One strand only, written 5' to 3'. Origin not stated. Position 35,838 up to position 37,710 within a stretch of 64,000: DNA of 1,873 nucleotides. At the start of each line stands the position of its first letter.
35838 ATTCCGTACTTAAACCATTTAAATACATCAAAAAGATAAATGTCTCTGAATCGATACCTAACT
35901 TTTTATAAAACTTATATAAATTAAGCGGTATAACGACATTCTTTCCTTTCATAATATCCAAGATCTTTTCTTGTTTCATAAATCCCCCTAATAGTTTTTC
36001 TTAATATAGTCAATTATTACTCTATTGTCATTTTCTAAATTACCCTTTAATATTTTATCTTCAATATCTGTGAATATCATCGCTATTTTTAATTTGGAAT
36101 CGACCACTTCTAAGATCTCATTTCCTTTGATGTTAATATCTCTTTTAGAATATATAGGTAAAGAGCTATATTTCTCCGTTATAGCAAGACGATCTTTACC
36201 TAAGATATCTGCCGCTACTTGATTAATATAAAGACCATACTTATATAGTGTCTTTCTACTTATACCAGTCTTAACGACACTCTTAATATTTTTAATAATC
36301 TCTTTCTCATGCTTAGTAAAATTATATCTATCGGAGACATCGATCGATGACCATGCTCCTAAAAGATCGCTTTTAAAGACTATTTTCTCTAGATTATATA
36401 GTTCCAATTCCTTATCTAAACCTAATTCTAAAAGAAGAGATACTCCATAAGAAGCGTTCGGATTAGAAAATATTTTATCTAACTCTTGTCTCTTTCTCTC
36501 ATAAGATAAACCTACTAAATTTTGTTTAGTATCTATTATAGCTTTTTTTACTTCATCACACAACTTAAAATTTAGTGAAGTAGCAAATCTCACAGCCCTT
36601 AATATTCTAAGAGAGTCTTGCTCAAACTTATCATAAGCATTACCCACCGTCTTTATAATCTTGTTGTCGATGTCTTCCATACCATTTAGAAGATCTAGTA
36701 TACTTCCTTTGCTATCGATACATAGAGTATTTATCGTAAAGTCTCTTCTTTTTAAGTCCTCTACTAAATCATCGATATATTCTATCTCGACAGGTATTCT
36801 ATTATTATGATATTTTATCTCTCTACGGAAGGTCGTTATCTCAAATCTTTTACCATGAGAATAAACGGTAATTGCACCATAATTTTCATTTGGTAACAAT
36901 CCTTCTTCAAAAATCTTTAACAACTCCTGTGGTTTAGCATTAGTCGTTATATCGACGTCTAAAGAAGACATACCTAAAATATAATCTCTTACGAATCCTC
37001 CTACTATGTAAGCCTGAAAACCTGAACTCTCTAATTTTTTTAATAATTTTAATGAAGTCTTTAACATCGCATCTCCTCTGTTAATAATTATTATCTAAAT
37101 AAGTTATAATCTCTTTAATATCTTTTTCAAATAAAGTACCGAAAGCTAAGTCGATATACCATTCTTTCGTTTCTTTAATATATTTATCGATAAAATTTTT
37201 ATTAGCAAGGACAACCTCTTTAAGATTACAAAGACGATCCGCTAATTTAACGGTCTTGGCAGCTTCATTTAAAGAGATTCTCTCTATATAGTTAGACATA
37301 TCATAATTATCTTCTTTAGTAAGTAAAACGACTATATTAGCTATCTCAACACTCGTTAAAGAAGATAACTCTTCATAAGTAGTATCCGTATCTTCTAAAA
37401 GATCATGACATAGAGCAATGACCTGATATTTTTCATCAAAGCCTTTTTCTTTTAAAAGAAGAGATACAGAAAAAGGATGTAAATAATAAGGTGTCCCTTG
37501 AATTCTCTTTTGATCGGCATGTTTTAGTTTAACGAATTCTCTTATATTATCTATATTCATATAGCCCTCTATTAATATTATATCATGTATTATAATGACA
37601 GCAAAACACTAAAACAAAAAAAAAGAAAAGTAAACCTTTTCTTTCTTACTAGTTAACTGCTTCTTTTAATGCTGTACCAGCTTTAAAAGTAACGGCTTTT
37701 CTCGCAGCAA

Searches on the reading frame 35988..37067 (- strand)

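Call 25: search_protein_families(library=pfam, proteins=[window:35988-37067:-], max_evalue=0.001)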
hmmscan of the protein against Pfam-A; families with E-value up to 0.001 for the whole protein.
window:35988-37067:- (359 aa): 3 families
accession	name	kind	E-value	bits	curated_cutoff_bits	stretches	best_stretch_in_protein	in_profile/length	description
PF01743.26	PolyA_pol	-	1.3e-32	113.2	23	1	19-138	1-125/126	Poly A polymerase head domain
PF12627.12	PolyA_pol_RNAbd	-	3.1e-09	36.9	22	1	166-217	1-52/64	Probable RNA and SrmB- binding site of polymerase A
PF13735.12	tRNA_NucTran2_2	-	2.6e-08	34.4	27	1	268-354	55-148/149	tRNA nucleotidyltransferase domain 2 putative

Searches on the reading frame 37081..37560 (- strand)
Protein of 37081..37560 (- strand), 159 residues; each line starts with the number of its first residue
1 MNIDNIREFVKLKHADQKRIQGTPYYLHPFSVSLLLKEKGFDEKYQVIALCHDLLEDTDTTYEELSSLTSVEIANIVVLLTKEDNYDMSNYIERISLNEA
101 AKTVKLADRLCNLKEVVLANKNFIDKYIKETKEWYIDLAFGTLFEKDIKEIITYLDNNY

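Call 25: search_protein_families(library=pfam, proteins=[window:37081-37560:-], max_evalue=0.001)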
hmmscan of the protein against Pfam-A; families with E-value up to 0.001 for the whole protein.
window:37081-37560:- (159 aa): 2 families
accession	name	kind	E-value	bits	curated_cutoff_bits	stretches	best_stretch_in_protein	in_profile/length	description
PF13328.12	HD_4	-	1.6e-11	44.6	27.2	1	8-139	3-150/156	HD domain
PF01966.28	HD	-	0.00059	20.6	22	0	28-112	4-115/116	HD domain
